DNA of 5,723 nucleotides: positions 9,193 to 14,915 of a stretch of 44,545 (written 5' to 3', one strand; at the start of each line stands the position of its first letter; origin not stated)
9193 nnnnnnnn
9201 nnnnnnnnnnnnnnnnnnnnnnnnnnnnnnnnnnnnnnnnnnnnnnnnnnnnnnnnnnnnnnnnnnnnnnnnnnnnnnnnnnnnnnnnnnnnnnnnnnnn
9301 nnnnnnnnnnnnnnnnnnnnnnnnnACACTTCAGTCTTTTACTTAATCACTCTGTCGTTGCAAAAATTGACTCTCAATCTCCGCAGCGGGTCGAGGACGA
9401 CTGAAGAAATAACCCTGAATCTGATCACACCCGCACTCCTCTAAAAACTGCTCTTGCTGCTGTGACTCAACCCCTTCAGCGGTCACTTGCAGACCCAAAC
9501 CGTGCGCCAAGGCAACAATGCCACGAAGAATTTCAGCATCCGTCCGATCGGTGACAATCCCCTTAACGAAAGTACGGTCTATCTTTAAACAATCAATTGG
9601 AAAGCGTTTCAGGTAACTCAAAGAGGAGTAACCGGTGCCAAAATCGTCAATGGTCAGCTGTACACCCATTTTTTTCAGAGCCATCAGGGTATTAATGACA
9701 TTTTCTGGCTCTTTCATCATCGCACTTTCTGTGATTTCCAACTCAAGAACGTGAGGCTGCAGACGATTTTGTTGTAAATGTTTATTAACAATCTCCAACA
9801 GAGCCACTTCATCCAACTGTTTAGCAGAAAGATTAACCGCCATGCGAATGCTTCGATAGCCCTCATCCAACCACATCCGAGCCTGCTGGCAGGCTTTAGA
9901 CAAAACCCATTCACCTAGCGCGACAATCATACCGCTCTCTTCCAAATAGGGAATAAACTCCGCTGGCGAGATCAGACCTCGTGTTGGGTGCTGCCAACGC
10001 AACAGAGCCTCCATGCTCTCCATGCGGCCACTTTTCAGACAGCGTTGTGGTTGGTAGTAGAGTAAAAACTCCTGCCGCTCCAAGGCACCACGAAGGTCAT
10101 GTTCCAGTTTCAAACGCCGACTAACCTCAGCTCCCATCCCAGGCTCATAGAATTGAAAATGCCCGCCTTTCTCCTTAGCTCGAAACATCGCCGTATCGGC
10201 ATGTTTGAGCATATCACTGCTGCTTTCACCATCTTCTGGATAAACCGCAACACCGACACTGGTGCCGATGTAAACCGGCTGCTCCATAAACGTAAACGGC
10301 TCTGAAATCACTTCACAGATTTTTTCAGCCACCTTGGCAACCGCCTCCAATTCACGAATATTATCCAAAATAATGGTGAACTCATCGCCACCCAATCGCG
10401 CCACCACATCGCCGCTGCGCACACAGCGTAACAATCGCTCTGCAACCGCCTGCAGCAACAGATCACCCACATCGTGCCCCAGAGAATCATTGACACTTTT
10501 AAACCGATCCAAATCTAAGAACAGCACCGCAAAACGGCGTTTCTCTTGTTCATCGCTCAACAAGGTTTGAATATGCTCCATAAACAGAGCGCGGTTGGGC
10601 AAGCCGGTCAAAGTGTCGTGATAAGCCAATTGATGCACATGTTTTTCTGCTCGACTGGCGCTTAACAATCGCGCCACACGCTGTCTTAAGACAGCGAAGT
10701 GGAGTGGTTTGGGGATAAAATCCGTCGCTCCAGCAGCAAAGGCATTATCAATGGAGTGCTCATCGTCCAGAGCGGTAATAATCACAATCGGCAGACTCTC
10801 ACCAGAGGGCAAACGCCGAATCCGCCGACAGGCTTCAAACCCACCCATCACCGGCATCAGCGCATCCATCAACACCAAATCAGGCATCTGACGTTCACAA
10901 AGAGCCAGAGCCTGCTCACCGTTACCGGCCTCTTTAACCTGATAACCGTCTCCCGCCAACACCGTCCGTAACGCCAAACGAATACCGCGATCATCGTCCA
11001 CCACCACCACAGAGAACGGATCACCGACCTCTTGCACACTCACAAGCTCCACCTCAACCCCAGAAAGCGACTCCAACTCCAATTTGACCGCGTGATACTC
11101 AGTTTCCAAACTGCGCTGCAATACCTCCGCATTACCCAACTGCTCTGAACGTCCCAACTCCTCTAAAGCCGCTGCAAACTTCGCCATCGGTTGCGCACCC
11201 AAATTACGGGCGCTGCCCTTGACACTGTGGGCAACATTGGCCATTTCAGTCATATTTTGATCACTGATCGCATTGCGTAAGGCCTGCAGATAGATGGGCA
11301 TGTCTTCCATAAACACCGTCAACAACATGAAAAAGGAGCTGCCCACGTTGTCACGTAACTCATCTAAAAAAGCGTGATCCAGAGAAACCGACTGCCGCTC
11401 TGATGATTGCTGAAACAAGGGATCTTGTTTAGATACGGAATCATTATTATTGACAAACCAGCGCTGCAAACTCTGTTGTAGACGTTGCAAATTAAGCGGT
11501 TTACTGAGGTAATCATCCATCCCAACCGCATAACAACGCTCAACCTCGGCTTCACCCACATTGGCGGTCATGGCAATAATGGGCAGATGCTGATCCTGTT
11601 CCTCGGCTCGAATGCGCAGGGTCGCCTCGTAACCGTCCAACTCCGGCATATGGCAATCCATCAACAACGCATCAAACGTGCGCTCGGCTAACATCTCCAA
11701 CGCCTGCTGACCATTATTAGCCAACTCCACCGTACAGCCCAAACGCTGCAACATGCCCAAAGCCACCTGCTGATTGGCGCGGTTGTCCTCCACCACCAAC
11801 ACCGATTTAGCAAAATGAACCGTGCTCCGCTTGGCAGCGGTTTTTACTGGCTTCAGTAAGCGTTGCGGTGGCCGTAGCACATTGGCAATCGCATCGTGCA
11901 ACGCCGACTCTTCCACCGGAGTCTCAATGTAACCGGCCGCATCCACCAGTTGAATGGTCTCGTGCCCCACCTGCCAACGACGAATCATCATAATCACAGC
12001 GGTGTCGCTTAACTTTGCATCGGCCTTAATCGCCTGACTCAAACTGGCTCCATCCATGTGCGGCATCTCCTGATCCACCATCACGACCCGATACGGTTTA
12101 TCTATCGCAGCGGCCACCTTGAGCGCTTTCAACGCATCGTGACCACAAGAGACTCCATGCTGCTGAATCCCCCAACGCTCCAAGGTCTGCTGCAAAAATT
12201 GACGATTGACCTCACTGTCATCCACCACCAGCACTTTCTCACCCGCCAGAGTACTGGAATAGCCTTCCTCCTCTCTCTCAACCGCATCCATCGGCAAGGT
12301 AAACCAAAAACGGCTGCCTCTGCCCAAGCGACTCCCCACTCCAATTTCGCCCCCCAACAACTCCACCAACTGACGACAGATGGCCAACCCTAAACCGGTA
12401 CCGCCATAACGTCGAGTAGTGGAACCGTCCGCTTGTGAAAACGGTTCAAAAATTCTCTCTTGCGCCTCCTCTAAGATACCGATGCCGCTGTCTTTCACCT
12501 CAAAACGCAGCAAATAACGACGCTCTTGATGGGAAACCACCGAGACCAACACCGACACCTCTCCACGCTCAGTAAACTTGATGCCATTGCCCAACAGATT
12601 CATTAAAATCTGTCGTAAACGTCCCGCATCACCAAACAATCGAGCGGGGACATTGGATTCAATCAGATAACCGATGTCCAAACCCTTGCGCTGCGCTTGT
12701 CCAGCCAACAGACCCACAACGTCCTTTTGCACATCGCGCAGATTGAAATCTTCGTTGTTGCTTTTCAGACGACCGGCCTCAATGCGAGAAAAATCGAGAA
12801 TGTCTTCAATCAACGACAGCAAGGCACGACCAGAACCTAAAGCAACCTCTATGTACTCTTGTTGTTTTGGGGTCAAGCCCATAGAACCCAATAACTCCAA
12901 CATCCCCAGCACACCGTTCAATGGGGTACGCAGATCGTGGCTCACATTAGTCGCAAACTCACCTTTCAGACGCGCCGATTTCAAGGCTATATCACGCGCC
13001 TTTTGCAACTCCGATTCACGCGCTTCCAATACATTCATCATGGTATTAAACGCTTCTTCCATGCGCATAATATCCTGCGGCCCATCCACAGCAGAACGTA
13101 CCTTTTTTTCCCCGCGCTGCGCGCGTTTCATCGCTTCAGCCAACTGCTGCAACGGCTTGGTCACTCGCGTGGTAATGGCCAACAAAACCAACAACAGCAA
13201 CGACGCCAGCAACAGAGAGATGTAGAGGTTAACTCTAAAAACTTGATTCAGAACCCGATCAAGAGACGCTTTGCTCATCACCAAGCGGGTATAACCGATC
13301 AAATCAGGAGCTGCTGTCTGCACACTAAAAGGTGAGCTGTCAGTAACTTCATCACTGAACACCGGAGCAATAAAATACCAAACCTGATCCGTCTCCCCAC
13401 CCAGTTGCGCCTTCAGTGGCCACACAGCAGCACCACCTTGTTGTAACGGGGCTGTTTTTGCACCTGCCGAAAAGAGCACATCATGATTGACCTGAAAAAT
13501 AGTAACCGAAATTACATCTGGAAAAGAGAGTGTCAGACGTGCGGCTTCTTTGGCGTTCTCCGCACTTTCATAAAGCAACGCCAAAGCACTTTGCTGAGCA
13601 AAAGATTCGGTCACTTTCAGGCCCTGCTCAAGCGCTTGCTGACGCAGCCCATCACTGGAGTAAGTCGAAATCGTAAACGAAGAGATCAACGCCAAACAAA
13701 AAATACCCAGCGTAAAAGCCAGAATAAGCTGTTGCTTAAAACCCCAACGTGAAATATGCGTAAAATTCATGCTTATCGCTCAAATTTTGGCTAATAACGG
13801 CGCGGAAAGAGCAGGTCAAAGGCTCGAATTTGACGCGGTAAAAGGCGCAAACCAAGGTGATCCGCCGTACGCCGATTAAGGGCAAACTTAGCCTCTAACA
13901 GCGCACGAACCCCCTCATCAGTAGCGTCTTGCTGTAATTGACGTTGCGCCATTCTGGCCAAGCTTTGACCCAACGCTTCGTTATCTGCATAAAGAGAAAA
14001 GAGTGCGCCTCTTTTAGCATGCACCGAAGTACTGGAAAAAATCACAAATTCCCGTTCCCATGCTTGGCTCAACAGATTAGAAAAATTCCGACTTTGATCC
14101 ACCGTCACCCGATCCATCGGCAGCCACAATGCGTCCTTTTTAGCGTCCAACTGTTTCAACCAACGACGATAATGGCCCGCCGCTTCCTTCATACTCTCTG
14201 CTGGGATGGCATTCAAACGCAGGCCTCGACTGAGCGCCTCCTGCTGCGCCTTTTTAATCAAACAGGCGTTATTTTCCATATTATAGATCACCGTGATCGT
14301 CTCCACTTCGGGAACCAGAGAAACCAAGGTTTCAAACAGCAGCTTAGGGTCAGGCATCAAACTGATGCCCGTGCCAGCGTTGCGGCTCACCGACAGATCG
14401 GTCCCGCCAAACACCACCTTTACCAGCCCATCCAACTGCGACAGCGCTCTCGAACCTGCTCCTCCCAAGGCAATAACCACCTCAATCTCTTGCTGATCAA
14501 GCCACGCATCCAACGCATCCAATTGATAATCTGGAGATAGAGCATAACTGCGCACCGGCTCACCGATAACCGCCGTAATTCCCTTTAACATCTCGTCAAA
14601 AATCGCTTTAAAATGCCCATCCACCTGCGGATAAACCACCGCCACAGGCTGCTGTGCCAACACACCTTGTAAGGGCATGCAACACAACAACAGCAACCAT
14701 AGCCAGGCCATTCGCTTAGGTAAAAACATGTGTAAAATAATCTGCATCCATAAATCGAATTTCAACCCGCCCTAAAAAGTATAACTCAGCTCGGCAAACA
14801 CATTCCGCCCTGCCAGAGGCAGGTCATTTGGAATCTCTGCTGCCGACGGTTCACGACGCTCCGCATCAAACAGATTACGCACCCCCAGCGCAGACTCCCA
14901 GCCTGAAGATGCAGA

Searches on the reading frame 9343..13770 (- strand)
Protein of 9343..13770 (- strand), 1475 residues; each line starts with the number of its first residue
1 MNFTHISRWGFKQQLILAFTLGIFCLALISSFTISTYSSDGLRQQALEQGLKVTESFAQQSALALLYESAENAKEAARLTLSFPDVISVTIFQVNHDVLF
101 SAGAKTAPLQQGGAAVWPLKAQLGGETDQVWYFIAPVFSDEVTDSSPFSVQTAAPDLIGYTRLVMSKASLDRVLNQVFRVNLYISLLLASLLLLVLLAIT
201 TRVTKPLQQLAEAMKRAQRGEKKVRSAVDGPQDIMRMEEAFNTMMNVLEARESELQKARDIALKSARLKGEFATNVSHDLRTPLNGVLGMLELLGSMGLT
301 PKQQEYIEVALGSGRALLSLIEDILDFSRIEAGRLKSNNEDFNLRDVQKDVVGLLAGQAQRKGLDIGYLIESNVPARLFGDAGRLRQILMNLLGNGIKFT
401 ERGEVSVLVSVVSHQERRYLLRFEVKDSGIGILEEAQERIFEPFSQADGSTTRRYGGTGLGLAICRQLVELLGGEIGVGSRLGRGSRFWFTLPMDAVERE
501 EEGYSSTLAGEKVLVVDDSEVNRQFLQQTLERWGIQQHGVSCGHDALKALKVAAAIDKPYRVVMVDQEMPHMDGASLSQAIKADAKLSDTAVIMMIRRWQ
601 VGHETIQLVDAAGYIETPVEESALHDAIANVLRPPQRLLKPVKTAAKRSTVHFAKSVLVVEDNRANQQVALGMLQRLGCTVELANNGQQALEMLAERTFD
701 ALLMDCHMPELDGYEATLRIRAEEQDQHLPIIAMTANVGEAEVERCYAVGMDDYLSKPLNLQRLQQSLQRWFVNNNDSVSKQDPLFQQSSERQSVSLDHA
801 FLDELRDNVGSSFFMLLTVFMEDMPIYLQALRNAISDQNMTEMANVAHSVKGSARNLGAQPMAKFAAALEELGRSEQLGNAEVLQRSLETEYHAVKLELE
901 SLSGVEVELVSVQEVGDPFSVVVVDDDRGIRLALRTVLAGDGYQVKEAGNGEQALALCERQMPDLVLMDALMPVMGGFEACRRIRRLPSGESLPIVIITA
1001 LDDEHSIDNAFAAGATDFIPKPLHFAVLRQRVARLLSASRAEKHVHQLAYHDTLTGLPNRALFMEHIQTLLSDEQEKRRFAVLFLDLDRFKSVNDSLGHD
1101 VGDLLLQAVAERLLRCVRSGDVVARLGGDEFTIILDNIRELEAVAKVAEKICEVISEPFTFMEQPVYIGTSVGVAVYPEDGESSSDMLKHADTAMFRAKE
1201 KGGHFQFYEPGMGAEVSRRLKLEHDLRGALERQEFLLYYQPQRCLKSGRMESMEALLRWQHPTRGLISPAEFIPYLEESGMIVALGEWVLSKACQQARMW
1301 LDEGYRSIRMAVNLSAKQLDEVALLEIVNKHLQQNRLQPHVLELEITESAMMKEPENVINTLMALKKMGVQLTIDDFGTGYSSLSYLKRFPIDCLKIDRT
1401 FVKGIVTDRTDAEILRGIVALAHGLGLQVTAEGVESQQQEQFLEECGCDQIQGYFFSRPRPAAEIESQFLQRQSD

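Call 20: search_protein_families(library=pfam, proteins=[window:9343-13770:-], max_evalue=0.0001)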
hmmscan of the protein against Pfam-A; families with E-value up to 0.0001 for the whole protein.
window:9343-13770:- (1475 aa): 9 families
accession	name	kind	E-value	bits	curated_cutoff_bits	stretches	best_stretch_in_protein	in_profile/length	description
PF00563.25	EAL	-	9.8e-78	261.2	31.3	1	1225-1459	3-236/236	EAL domain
PF00072.30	Response_reg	-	1.9e-71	237.7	30.2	3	921-1032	1-110/111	Response regulator receiver domain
PF00990.26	GGDEF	-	1.6e-50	171.4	23.8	1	1049-1203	1-159/161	Diguanylate cyclase, GGDEF domain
PF02518.31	HATPase_c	-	1.3e-31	109.7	26.4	1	380-495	1-110/111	Histidine kinase-, DNA gyrase B-, and HSP90-like ATPase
PF00512.31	HisKA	-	4.1e-21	75.2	26.9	1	269-333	2-66/66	His Kinase A (phospho-acceptor) domain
PF01627.28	Hpt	-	3.9e-15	56.3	24.6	1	816-895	2-81/84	Hpt domain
PF23198.2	PDE8A_N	-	1.1e-07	32.3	29.6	0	671-740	27-97/147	PDE8A-like, N-terminal domain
PF24896.1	Receiver_CRE1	-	1.5e-06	29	27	0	657-771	9-134/136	AHK4/CRE1/WOL first receiver domain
PF00672.30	HAMP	-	1.9e-06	28.5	25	1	199-249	2-52/53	HAMP domain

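Call 73: search_protein_families(library=ncbifam, proteins=[window:9343-13770:-], max_evalue=0.00001)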
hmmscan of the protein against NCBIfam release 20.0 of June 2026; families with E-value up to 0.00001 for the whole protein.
window:9343-13770:- (1475 aa): 184 families (the best 25 are shown)
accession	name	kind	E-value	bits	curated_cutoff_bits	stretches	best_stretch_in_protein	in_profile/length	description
NF008318.0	PRK11107.1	equivalog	2.2e-160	535.7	890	3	248-876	272-889/920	two-component sensor histidine kinase BarA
NF045675.1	PhdiestaseDibA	equivalog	2.9e-149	498.3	980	1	1039-1466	193-622/623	phosphodiesterase DibA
TIGR02956.1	TMAO_torS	equivalog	4.9e-141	471.8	676.5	3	251-633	446-821/967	TMAO reductase system sensor histidine kinase/response regulator TorS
NF007474.0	PRK10060.1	equivalog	2.8e-129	432.3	782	1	1039-1473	227-658/663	cyclic di-GMP phosphodiesterase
NF011874.0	PRK15347.1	equivalog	1.2e-124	417.3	852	4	158-499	280-619/921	two component system sensor kinase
NF053781.1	cdiGMPphdstlr2612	equivalog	1.4e-122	410.6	1600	1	1039-1470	830-1266/1268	Tlr1612 family c-di-GMP phosphodiesterase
NF008302.0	PRK11091.1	equivalog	8.5e-116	388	838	3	256-595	270-605/779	aerobic respiration two-component sensor histidine kinase ArcB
NF052458.1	PhdiestGepA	equivalog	1.2e-110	371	1200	1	1046-1464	423-836/840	phosphodiesterase GepA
NF041947.1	LuxQ_Vibrio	equivalog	1.3e-110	370.7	1200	3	248-629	452-836/843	quorum-sensing autoinducer 2 sensor kinase/phosphatase LuxQ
NF008467.0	PRK11359.1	equivalog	6.7e-108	361.7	857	1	1038-1467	365-790/800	oxygen-sensing cyclic-di-GMP phosphodiesterase DosP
NF008099.0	PRK10841.1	equivalog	1.8e-105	353.7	920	4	252-512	453-708/949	two-component system sensor histidine kinase RcsC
NF045901.1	HisKinLetSLeg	equivalog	1.4e-103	347.6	1650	2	242-873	266-873/906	two-component system sensor histidine kinase LetS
NF038297.2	hybrid_HK_HrmK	equivalog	1.1e-97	328.2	725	3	246-595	212-570/607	hybrid histidine kinase/response regulator HrmK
NF007135.0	PRK09581.1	equivalog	2.9e-92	309.9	474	4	1046-1202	289-448/457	PleD family two-component system response regulator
NF008807.1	PRK11829.1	equivalog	3.4e-85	286.5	733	1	1041-1470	234-663/670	biofilm formation regulator HmsP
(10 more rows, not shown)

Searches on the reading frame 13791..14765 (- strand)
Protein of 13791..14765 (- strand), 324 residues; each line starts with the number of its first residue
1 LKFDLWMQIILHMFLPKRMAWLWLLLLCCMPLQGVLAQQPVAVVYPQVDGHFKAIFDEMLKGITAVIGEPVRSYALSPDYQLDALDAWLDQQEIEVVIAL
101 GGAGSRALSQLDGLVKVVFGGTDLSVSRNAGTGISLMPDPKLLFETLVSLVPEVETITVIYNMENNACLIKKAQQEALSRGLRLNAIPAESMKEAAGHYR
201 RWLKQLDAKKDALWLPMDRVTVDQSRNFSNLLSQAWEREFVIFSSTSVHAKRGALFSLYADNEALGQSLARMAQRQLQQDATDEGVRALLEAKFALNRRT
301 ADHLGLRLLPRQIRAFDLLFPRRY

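Call 20: search_protein_families(library=pfam, proteins=[window:13791-14765:-], max_evalue=0.0001)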
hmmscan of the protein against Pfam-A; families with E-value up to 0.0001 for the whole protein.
window:13791-14765:- (324 aa): 1 family
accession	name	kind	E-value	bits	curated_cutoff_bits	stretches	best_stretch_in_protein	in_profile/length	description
PF04392.18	ABC_sub_bind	-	1.8e-10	41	25.9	1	132-306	109-279/293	ABC transporter substrate binding protein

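Call 40: search_solved_structures(query=window:13791-14765:-, max_evalue=0.01)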
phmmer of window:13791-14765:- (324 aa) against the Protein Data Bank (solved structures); distinct sequences matched with E-value up to 0.01: 2.
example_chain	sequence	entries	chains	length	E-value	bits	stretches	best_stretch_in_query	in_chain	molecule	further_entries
3lft_A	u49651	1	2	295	3.1e-07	33.3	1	132-310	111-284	uncharacterized protein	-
3lkv_A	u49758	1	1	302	0.0016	21.1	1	132-311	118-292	uncharacterized CONSERVED DOMAIN PROTEIN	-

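Call 73: search_protein_families(library=ncbifam, proteins=[window:13791-14765:-], max_evalue=0.00001)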
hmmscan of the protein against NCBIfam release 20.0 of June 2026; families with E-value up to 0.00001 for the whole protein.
window:13791-14765:- (324 aa): 1 family
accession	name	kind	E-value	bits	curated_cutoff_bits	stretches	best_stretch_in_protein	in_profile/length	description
NF041285.1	ABC_SBP_TrpX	equivalog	7.6e-12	44.9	390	1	146-308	154-313/322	tryptophan ABC transporter substrate-binding protein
